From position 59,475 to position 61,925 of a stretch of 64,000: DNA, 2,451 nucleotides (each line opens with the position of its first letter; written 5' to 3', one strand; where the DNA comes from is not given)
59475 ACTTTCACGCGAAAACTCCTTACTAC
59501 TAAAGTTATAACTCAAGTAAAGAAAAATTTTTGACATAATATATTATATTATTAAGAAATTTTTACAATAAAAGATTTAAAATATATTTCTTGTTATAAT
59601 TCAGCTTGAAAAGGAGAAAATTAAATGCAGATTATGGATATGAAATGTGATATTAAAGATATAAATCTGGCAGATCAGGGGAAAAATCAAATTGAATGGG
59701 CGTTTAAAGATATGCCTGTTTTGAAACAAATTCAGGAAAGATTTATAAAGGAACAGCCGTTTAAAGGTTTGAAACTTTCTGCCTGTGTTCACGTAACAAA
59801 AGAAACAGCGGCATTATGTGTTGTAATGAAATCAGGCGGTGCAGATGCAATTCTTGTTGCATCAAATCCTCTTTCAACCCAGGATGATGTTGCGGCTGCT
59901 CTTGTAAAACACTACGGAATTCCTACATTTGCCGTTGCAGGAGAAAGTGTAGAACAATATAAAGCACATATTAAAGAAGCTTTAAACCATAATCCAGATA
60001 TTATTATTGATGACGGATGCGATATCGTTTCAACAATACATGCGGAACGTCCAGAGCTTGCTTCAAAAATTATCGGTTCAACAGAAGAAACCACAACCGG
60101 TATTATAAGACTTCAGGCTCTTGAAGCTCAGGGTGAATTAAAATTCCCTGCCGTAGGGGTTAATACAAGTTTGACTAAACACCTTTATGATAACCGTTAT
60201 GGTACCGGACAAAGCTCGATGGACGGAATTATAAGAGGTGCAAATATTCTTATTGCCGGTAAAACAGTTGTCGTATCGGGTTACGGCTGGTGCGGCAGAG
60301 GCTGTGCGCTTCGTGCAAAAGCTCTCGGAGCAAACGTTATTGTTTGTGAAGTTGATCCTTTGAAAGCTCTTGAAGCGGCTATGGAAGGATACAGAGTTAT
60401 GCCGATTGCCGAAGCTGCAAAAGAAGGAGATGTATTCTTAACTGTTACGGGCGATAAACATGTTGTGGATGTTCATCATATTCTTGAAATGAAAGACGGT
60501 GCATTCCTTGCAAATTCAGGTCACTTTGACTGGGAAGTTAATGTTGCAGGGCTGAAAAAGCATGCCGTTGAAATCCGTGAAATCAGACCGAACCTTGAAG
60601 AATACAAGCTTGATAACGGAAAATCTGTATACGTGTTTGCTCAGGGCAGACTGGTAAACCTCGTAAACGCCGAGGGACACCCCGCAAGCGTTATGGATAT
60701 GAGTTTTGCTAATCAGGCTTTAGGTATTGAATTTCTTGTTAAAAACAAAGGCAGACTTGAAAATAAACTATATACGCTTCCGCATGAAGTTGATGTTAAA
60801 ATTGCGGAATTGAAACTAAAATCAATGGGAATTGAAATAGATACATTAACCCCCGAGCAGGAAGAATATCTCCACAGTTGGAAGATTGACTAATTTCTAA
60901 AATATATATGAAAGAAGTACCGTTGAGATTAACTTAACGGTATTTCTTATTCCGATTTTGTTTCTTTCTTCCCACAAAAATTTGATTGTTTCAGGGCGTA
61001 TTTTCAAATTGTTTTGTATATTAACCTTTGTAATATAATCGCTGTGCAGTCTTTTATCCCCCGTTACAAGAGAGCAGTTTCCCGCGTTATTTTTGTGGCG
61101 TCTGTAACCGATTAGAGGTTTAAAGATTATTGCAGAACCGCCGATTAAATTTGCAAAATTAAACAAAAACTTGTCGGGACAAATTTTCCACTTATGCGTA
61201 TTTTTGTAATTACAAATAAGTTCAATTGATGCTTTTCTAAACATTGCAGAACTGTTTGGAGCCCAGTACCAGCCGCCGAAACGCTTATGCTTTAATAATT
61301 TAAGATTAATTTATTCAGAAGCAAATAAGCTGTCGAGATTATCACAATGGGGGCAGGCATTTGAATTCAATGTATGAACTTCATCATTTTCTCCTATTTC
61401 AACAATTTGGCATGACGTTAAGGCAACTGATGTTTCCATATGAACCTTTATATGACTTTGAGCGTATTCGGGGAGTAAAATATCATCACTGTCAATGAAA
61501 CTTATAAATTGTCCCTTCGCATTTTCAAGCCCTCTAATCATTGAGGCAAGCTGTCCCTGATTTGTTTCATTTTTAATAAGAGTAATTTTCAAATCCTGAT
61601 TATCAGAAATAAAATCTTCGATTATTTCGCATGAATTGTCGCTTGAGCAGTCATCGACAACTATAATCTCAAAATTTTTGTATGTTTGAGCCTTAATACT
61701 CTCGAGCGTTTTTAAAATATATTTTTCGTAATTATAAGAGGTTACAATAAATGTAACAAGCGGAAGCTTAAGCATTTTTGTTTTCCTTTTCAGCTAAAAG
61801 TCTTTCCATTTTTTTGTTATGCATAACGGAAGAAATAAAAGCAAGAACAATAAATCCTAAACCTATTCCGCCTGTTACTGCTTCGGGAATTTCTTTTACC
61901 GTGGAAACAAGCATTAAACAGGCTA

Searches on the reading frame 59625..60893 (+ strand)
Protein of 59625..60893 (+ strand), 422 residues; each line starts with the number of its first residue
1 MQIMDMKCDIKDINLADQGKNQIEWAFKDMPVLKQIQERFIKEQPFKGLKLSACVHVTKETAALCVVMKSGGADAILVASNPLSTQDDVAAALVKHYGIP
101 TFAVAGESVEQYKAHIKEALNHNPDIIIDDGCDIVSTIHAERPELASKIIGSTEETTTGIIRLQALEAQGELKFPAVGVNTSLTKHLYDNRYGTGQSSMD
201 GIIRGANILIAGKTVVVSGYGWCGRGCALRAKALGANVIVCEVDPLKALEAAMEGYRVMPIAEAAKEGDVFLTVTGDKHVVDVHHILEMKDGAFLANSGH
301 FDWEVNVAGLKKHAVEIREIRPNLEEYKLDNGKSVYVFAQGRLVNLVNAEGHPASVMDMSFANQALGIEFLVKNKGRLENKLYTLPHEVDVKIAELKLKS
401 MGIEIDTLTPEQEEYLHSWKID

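Call 16: search_protein_families(library=pfam, proteins=[window:59625-60893:+], max_evalue=0.001)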
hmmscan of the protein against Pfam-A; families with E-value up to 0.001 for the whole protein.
window:59625-60893:+ (422 aa): 4 families
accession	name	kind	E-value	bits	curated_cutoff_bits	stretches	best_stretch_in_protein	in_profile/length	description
PF05221.23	AdoHcyase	-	1.7e-60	205.1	25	2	9-140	3-138/299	S-adenosyl-L-homocysteine hydrolase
PF00670.27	AdoHcyase_NAD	-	5.8e-53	179.8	27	1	190-350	1-161/162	S-adenosyl-L-homocysteine hydrolase, NAD binding domain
PF07991.19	KARI_N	-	1.9e-08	34.5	20.6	1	210-302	2-98/165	Acetohydroxy acid isomeroreductase, NADPH-binding domain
PF02826.25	2-Hacid_dh_C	-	3.3e-08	33.6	25.1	1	209-299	33-127/178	D-isomer specific 2-hydroxyacid dehydrogenase, NAD binding domain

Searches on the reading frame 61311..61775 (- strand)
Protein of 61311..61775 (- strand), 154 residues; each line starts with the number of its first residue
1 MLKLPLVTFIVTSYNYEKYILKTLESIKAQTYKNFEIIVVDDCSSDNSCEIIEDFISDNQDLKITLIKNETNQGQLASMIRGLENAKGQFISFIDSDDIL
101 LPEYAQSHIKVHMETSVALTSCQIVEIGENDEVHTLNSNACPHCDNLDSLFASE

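Call 16: search_protein_families(library=pfam, proteins=[window:61311-61775:-], max_evalue=0.001)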
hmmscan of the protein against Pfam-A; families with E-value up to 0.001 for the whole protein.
window:61311-61775:- (154 aa): 4 families
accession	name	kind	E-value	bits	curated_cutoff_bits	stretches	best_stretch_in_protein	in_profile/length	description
PF00535.33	Glycos_transf_2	-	3.4e-33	115.4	23.3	1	9-137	2-128/168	Glycosyl transferase family 2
PF13641.12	Glyco_tranf_2_3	-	1.7e-13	51.6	27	1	7-104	3-103/230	Glycosyltransferase like family 2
PF10111.15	Glyco_tranf_2_2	-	1.5e-10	41.5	27.3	1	16-110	11-104/276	Glycosyltransferase like family 2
PF11316.14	Rhamno_transf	-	0.0006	19.8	23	1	23-115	47-141/235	Putative rhamnosyl transferase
